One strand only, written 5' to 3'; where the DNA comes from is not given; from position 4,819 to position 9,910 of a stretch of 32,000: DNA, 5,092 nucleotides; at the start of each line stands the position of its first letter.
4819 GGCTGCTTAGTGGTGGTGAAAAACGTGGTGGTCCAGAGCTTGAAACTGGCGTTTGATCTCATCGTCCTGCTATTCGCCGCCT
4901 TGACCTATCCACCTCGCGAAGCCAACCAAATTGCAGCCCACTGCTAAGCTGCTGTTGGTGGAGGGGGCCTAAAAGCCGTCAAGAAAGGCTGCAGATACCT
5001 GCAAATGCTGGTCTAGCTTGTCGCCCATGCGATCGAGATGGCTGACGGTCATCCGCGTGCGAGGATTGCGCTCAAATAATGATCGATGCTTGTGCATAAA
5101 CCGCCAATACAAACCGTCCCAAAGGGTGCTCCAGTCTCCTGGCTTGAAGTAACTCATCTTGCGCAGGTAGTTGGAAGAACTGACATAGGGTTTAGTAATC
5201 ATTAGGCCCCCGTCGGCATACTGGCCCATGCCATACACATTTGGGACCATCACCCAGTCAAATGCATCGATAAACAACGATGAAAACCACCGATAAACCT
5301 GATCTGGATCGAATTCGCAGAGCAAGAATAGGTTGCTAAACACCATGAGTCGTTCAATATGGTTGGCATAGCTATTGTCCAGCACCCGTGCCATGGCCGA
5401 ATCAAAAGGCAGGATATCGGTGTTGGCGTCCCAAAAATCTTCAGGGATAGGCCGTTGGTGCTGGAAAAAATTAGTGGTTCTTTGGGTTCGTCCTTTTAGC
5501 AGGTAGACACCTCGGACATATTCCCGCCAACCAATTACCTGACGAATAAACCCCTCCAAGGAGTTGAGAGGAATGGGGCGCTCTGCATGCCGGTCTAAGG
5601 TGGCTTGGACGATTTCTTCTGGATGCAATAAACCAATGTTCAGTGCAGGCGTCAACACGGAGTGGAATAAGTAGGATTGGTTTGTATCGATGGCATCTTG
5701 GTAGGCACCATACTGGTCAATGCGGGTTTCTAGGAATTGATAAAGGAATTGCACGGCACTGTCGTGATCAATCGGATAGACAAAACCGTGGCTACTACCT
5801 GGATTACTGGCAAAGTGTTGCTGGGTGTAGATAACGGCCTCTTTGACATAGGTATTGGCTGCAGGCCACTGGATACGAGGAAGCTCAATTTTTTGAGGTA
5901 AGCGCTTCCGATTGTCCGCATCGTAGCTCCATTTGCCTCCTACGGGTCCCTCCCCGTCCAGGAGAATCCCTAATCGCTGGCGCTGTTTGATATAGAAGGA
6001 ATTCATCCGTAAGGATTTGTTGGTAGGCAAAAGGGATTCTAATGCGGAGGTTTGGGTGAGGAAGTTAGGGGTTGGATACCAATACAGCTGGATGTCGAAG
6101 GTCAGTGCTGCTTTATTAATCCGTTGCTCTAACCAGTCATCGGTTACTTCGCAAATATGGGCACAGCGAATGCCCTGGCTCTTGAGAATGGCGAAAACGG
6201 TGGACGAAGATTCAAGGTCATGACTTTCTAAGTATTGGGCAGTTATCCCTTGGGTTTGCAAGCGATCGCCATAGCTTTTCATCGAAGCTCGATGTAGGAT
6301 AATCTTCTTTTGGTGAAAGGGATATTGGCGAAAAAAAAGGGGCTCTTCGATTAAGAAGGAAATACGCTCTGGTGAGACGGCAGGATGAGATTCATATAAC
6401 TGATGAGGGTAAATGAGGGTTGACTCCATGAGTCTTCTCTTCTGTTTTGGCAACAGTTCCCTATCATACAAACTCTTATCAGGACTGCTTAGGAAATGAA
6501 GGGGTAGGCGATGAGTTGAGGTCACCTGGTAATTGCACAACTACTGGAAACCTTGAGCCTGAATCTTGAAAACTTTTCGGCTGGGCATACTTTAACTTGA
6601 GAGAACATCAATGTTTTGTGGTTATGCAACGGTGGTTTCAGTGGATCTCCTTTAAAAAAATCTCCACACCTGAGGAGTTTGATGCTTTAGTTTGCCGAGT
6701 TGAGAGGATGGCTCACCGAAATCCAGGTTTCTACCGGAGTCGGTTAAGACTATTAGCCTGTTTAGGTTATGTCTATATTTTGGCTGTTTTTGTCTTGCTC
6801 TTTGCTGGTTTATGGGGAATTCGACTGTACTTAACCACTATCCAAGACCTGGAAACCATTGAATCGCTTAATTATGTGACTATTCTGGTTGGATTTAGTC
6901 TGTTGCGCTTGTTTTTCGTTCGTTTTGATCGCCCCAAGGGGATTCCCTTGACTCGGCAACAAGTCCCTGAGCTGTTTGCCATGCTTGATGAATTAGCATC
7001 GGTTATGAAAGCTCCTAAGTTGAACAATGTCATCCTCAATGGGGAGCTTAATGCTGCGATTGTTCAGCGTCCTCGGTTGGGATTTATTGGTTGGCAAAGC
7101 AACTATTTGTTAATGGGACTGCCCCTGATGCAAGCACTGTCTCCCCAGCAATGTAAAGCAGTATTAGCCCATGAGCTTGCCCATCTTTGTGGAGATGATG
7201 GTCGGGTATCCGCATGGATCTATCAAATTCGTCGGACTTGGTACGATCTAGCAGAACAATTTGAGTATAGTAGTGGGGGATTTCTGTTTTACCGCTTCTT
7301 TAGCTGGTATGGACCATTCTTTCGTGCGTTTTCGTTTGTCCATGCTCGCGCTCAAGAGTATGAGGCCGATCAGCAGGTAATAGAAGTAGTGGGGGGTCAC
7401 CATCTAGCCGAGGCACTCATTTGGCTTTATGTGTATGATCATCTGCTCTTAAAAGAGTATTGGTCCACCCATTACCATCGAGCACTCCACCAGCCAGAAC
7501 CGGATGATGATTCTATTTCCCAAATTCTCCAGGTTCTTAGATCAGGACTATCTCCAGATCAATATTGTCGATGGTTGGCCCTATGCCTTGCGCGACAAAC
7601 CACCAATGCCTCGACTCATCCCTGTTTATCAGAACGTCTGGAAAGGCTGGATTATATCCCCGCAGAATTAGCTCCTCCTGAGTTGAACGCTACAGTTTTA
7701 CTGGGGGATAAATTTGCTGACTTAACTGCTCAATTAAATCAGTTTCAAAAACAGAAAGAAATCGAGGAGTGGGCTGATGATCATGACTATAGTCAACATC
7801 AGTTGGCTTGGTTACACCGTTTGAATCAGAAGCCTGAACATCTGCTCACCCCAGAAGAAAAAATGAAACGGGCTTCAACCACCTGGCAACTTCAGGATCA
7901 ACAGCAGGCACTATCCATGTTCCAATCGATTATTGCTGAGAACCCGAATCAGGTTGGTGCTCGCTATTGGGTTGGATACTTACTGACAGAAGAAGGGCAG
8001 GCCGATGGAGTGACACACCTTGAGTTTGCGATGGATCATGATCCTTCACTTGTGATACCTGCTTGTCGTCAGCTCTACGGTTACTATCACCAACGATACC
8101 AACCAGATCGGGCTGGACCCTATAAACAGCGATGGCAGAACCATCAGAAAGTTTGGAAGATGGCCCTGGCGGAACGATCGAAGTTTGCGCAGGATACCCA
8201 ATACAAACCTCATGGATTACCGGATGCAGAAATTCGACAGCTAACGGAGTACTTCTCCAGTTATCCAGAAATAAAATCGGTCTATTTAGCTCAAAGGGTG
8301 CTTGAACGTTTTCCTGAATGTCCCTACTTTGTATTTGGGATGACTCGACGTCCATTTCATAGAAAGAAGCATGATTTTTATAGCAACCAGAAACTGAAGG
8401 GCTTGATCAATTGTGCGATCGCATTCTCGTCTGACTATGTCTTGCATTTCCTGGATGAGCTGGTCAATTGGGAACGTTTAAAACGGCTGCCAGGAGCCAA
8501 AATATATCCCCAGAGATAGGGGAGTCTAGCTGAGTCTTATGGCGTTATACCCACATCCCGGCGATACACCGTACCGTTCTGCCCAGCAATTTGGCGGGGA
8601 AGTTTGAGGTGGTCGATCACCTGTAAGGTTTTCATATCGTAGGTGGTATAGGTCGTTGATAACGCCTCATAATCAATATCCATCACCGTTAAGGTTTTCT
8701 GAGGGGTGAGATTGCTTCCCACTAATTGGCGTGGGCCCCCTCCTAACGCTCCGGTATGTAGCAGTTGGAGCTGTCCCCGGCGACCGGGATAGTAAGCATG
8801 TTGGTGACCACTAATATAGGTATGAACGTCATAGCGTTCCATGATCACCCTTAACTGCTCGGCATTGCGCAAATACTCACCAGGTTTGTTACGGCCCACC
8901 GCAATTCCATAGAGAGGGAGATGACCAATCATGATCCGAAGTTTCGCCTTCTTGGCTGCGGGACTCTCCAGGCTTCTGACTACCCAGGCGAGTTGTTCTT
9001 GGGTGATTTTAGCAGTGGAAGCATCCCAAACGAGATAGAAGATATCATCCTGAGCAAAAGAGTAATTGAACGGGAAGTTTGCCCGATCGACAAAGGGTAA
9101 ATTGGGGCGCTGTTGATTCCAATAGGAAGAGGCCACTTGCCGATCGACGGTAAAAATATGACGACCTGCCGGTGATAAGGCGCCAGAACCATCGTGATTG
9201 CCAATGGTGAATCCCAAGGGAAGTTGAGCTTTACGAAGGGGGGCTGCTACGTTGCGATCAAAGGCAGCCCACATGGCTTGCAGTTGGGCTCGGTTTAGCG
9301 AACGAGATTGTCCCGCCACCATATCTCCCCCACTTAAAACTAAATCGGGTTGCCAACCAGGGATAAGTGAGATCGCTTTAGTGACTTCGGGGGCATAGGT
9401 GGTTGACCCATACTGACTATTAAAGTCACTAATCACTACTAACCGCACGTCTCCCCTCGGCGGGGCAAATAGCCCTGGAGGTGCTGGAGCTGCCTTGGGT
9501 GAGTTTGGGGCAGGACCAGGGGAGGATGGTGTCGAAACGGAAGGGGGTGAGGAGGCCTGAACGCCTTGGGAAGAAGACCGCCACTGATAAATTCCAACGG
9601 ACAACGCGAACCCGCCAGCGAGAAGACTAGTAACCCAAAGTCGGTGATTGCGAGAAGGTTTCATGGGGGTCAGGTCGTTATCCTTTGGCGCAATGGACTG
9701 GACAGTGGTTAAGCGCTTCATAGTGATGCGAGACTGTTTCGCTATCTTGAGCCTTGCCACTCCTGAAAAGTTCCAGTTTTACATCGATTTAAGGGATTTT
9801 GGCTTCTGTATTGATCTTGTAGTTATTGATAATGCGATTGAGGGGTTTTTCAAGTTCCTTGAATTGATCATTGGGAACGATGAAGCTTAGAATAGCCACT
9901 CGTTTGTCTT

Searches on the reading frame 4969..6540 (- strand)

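Call 15: search_protein_families(library=pfam, proteins=[window:4969-6540:-], max_evalue=0.001)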
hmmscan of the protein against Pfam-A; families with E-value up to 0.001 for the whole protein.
window:4969-6540:- (523 aa): 1 family
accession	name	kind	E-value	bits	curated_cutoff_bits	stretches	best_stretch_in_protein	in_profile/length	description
PF04244.19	DPRP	-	2e-56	191.7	22.1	1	42-255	2-224/224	Deoxyribodipyrimidine photo-lyase-related protein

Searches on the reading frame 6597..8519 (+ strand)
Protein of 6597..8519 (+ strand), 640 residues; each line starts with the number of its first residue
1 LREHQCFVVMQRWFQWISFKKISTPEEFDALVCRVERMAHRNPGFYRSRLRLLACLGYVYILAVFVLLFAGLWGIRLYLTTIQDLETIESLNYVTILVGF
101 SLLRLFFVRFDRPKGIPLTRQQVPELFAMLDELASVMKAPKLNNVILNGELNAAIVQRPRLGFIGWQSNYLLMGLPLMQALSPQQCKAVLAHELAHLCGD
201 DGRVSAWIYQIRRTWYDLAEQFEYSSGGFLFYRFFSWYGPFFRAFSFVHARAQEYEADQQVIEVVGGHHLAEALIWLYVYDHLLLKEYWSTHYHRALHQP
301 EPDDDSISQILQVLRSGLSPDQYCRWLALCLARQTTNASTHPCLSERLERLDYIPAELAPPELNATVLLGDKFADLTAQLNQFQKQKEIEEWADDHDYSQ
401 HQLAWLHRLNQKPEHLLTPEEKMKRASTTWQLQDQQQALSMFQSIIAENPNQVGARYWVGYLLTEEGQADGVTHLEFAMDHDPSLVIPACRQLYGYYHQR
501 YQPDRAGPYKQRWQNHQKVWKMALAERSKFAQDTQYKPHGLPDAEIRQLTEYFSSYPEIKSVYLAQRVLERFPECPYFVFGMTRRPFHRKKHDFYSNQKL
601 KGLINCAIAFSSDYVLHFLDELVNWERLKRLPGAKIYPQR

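Call 15: search_protein_families(library=pfam, proteins=[window:6597-8519:+], max_evalue=0.001)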
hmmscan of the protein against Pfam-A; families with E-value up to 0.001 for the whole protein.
window:6597-8519:+ (640 aa): 1 family
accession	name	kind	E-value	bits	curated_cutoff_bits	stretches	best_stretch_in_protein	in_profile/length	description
PF01435.24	Peptidase_M48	-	1.4e-11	45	20.3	1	129-353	10-184/186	Peptidase family M48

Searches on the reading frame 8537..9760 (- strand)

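Call 15: search_protein_families(library=pfam, proteins=[window:8537-9760:-], max_evalue=0.001)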
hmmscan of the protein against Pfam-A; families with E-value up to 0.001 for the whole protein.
window:8537-9760:- (407 aa): 1 family
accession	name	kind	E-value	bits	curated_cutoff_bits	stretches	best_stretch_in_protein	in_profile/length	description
PF00149.33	Metallophos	-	5.6e-13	50.2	21.5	1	106-323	2-191/191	Calcineurin-like phosphoesterase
